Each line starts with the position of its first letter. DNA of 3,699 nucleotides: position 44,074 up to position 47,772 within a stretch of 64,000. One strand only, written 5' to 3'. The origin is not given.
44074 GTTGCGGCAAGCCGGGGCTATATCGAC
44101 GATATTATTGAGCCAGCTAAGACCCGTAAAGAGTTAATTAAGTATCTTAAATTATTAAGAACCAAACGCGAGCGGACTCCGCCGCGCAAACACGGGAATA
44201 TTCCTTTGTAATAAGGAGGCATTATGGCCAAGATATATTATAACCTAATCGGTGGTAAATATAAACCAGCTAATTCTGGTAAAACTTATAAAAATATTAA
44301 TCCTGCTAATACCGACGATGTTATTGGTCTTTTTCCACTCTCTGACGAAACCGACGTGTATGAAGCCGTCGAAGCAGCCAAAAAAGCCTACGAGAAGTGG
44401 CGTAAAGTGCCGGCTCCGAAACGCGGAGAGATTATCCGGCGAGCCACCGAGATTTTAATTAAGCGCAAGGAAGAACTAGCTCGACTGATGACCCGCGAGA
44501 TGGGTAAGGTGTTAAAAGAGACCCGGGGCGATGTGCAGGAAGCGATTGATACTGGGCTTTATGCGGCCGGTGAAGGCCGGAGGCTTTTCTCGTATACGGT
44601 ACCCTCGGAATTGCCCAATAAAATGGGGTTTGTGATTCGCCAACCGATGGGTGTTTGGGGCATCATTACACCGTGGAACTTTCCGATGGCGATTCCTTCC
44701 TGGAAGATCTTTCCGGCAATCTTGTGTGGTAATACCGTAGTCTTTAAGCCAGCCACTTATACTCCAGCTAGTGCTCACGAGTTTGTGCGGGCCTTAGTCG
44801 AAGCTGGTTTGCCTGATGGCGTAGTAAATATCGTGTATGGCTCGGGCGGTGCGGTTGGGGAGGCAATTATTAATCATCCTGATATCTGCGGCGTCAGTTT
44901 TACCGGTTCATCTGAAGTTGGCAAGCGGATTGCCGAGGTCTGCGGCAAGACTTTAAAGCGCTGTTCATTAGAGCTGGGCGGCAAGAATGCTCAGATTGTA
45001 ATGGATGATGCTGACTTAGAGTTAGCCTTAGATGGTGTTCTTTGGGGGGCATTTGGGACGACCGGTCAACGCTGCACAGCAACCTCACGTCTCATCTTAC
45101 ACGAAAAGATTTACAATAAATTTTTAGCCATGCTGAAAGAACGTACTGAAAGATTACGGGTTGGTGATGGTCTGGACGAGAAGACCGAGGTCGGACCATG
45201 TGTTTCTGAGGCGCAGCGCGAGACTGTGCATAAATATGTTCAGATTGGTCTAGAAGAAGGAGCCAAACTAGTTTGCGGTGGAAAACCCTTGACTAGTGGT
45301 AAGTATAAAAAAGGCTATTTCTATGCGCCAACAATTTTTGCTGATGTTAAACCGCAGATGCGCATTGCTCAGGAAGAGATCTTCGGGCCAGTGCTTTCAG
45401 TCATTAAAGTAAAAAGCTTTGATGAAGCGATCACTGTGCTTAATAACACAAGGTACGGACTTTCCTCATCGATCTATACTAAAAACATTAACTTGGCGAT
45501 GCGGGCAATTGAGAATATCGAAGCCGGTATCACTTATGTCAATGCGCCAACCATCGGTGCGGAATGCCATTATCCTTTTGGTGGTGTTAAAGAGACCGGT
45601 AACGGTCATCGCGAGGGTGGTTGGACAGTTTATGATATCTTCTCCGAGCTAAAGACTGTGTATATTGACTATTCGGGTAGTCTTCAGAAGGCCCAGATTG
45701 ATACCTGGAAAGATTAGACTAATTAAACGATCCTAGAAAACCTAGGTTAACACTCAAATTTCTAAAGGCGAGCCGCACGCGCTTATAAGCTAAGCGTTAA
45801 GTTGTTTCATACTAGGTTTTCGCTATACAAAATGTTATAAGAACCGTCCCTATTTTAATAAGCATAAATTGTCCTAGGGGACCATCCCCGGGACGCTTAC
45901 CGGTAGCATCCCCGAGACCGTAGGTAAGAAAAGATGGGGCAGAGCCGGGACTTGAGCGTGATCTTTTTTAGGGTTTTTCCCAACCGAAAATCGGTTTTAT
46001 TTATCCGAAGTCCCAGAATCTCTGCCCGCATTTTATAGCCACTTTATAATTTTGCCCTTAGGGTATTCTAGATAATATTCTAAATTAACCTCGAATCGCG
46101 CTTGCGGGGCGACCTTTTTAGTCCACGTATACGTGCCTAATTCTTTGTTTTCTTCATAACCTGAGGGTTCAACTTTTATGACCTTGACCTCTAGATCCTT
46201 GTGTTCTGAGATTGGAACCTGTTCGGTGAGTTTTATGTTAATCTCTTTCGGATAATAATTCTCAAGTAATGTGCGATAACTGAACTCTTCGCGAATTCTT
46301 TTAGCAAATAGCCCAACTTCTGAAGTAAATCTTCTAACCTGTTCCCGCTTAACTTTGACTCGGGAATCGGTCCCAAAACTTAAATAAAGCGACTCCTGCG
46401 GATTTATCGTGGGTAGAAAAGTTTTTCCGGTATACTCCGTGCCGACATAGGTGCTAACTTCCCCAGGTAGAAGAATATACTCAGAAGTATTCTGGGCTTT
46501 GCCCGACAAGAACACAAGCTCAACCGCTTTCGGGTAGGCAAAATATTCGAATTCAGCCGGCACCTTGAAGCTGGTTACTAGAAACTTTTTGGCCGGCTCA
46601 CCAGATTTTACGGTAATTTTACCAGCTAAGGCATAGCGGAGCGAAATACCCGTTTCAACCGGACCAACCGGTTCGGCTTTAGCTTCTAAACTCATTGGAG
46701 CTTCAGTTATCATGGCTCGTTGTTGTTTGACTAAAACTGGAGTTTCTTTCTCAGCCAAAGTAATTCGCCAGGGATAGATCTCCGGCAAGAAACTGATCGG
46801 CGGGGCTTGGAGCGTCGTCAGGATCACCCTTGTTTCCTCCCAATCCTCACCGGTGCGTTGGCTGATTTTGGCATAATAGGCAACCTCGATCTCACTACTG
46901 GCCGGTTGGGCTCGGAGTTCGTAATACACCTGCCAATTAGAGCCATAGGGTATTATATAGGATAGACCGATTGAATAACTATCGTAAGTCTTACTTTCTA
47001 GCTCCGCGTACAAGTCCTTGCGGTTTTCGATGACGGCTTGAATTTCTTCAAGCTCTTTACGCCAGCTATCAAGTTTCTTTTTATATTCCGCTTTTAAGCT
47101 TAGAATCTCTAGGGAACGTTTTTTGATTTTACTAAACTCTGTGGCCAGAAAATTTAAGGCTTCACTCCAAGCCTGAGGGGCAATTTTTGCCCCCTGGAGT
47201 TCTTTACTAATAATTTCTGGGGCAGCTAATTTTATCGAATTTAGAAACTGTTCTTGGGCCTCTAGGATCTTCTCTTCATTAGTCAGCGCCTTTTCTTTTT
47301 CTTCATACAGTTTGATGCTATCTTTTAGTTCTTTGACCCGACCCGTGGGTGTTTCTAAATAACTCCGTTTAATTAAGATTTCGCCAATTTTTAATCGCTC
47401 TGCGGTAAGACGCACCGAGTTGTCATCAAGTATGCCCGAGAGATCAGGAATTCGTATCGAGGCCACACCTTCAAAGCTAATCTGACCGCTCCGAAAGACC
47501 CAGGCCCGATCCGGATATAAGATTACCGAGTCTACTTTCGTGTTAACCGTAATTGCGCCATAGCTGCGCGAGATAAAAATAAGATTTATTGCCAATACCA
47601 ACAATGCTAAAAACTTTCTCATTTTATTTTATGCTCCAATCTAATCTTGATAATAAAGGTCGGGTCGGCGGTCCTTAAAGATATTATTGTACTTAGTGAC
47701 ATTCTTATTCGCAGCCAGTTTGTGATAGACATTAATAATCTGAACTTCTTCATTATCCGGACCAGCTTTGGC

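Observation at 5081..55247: Undescribed family of GC-rich palindromic elements, one in every large intergenic gap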

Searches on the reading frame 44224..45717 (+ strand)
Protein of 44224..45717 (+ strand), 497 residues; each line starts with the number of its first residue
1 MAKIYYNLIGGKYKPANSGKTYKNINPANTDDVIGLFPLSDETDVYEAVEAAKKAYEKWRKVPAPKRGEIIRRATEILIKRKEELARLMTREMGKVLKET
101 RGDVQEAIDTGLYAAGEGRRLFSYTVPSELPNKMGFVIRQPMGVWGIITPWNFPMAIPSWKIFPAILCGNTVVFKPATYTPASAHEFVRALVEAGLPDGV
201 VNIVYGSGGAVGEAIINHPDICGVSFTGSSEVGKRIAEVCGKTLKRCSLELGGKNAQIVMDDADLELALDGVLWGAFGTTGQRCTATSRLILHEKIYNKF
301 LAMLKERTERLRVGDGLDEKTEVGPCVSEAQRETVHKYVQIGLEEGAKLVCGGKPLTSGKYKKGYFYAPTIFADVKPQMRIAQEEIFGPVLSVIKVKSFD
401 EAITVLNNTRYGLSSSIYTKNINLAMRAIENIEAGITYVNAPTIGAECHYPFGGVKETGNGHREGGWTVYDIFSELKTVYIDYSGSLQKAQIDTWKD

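Call 12: search_protein_families(library=pfam, proteins=[window:44224-45717:+])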
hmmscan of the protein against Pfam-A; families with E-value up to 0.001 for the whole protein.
window:44224-45717:+ (497 aa): 1 family
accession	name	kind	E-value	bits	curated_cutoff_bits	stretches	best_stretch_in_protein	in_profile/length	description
PF00171.27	Aldedh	-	4.3e-178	593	23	1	16-479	4-461/461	Aldehyde dehydrogenase family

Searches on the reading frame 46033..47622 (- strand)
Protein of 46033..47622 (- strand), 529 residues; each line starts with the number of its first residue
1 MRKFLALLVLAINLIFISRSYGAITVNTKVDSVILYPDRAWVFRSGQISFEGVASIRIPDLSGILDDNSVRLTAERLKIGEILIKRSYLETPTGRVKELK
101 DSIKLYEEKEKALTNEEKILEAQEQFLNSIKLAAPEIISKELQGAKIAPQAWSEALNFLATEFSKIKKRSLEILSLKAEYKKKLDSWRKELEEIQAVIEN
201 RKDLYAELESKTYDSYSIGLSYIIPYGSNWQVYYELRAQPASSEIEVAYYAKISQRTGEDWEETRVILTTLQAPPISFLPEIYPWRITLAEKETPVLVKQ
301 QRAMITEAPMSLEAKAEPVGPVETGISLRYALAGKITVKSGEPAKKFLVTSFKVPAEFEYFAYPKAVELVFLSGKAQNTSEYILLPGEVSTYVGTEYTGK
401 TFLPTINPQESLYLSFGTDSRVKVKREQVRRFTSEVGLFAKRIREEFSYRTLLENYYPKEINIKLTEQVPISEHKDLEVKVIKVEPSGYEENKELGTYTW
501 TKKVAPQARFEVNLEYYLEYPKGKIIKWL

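Call 12: search_protein_families(library=pfam, proteins=[window:46033-47622:-])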
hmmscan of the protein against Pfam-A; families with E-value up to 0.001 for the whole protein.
window:46033-47622:- (529 aa): 2 families
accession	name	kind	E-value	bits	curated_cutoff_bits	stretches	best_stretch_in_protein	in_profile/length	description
PF13598.12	DUF4139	-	3.5e-42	144.9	31.8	1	227-522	9-205/205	Domain of unknown function (DUF4139)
PF13600.11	DUF4140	-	9.1e-14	52.1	27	1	33-127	1-98/98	N-terminal domain of unknown function (DUF4140)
